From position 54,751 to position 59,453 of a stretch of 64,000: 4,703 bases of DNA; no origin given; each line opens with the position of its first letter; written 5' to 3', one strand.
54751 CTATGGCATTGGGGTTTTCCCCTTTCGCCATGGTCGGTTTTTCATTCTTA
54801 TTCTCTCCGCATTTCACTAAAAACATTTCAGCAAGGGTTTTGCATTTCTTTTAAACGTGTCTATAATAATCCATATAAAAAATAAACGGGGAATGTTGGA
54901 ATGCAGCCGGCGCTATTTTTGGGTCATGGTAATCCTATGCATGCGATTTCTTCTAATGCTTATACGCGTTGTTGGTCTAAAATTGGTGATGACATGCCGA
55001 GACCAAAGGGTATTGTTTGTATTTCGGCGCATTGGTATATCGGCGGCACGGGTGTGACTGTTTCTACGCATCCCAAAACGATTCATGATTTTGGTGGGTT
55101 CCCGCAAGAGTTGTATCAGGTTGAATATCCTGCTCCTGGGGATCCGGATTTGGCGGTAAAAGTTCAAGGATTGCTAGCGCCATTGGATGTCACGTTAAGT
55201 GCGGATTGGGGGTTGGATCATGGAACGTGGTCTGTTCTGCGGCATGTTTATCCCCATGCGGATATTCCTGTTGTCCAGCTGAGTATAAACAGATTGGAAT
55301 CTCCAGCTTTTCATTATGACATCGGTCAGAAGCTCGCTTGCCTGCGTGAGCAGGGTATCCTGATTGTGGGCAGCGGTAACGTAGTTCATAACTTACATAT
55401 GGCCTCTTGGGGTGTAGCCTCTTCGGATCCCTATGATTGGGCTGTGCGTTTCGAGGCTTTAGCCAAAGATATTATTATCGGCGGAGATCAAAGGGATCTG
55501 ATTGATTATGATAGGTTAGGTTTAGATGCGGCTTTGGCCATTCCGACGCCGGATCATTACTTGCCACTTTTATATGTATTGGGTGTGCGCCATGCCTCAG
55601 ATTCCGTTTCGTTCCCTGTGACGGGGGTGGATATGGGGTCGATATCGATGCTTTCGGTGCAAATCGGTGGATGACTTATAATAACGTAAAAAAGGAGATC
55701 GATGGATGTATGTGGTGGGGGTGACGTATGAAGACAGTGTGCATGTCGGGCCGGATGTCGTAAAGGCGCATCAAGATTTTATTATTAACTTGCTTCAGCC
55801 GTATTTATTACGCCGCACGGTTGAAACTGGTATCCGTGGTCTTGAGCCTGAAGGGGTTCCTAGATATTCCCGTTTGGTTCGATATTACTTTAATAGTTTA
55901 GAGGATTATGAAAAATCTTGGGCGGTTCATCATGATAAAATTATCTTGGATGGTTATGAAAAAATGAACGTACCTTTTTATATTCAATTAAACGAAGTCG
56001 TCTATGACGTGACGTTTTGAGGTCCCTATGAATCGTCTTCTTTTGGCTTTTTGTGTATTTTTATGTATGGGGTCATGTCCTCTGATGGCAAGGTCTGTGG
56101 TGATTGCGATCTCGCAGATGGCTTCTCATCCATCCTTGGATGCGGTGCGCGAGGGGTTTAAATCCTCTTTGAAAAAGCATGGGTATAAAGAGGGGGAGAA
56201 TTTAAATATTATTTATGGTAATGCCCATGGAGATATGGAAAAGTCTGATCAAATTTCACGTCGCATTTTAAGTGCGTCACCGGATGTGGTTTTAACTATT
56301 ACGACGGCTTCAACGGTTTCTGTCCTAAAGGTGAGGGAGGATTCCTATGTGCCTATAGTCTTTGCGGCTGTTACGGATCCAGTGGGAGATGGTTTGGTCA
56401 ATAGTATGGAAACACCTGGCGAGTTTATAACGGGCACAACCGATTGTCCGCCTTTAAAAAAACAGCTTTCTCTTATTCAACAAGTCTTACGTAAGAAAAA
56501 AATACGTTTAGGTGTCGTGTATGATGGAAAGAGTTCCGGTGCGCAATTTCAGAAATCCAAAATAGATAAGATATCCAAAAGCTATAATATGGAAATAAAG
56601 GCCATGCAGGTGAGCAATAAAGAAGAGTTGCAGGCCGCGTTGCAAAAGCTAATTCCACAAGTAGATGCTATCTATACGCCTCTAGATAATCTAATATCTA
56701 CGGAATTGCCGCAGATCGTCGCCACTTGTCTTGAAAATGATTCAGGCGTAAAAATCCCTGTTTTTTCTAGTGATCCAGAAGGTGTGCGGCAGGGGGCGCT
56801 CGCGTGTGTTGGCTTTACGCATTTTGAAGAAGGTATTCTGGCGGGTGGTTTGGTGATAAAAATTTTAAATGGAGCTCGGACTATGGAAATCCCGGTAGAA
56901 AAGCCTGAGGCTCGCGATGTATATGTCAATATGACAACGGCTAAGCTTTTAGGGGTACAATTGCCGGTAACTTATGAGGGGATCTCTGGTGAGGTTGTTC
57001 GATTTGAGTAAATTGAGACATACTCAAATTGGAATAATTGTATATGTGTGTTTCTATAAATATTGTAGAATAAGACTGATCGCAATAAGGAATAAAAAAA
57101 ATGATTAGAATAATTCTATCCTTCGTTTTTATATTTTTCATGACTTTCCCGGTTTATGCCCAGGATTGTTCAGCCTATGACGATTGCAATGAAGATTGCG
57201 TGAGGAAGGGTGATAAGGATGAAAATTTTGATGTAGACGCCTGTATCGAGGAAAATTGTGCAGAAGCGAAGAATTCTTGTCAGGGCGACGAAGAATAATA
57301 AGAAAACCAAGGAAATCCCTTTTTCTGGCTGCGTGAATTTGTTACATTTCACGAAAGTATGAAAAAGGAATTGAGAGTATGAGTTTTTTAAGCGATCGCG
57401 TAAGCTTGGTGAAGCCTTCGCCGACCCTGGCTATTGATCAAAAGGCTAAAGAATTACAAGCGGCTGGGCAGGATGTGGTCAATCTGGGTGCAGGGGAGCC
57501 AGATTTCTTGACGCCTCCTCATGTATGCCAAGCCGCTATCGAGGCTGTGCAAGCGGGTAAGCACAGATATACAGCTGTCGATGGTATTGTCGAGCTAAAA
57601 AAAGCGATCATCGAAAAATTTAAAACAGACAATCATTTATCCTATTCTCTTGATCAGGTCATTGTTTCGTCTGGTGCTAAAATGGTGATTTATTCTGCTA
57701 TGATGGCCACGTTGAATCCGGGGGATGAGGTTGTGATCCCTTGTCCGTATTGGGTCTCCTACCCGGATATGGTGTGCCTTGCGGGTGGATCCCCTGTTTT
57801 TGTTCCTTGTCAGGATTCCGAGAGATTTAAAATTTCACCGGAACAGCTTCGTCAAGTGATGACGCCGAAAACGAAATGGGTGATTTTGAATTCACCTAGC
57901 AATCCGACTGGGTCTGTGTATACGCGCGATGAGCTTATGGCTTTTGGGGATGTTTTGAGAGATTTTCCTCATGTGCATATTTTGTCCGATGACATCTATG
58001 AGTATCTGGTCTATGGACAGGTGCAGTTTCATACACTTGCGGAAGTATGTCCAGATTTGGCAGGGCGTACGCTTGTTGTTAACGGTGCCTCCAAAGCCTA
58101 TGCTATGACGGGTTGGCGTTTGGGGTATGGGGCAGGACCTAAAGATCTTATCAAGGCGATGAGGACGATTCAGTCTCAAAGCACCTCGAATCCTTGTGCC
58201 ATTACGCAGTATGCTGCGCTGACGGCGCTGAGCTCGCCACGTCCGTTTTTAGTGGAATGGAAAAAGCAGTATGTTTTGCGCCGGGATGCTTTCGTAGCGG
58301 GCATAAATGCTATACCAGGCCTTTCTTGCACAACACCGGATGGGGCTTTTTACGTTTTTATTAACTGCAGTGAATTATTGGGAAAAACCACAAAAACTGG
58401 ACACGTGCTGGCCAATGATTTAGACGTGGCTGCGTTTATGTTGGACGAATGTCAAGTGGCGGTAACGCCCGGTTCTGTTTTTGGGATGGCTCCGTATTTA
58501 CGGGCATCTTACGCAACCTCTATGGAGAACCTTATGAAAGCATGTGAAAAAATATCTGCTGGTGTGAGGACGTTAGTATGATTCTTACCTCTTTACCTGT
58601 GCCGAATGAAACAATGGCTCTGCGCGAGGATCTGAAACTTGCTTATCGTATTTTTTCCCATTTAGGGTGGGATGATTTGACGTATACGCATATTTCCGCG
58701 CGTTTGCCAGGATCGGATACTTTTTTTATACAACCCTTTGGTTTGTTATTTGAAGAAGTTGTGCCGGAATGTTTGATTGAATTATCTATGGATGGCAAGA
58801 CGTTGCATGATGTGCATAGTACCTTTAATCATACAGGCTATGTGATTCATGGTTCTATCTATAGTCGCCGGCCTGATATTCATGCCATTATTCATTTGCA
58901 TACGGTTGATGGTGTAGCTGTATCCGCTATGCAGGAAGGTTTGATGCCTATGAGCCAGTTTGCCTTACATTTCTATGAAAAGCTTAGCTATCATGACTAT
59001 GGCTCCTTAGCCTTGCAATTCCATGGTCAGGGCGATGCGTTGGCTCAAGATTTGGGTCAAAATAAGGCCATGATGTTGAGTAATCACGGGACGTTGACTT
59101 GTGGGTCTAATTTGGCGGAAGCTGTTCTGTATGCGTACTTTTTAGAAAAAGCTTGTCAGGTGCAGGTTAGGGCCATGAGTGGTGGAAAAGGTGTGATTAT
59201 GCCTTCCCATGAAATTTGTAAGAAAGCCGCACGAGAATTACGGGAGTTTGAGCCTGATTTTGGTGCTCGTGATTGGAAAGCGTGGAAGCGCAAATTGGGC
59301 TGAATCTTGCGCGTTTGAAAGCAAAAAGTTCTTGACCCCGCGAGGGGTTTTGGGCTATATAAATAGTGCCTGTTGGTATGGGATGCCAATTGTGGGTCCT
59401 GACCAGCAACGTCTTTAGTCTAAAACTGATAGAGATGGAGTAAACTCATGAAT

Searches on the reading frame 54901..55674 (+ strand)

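Call 17: search_protein_families(library=ncbifam, proteins=[window:54901-55674:+], max_evalue=0.00001)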
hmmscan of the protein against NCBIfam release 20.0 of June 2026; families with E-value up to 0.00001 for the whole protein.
window:54901-55674:+ (257 aa): 1 family
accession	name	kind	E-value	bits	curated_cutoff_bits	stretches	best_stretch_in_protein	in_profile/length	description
NF007914.1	PRK10628.1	equivalog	4.4e-105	350.7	233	1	3-256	7-262/262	4,5-DOPA-extradiol-dioxygenase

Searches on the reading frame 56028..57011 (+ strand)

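Call 17: search_protein_families(library=ncbifam, proteins=[window:56028-57011:+], max_evalue=0.00001)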
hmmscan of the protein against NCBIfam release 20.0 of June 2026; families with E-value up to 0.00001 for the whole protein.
window:56028-57011:+ (327 aa): 1 family
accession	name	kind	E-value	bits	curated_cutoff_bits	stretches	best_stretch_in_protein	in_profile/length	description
NF041285.1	ABC_SBP_TrpX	equivalog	1.1e-67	228.5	390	1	23-314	30-315/322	tryptophan ABC transporter substrate-binding protein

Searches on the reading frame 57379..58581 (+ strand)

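Call 70: search_protein_families(library=pfam, proteins=[window:57379-58581:+], max_evalue=0.001)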
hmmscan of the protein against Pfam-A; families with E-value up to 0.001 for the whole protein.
window:57379-58581:+ (400 aa): 2 families
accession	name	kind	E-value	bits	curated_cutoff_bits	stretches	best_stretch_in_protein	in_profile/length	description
PF00155.27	Aminotran_1_2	-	4.8e-79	266.6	19.7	1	32-392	2-361/361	Aminotransferase class I and II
PF01041.23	DegT_DnrJ_EryC1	-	3.9e-07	30.1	19.8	1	94-169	43-117/360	DegT/DnrJ/EryC1/StrS aminotransferase family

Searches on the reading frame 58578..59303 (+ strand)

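Call 70: search_protein_families(library=pfam, proteins=[window:58578-59303:+], max_evalue=0.001)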
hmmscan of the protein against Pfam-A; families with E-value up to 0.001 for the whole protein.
window:58578-59303:+ (241 aa): 1 family
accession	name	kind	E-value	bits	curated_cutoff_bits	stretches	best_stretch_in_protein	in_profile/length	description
PF00596.27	Aldolase_II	-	1.8e-43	149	22.2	1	21-197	5-183/183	Class II Aldolase and Adducin N-terminal domain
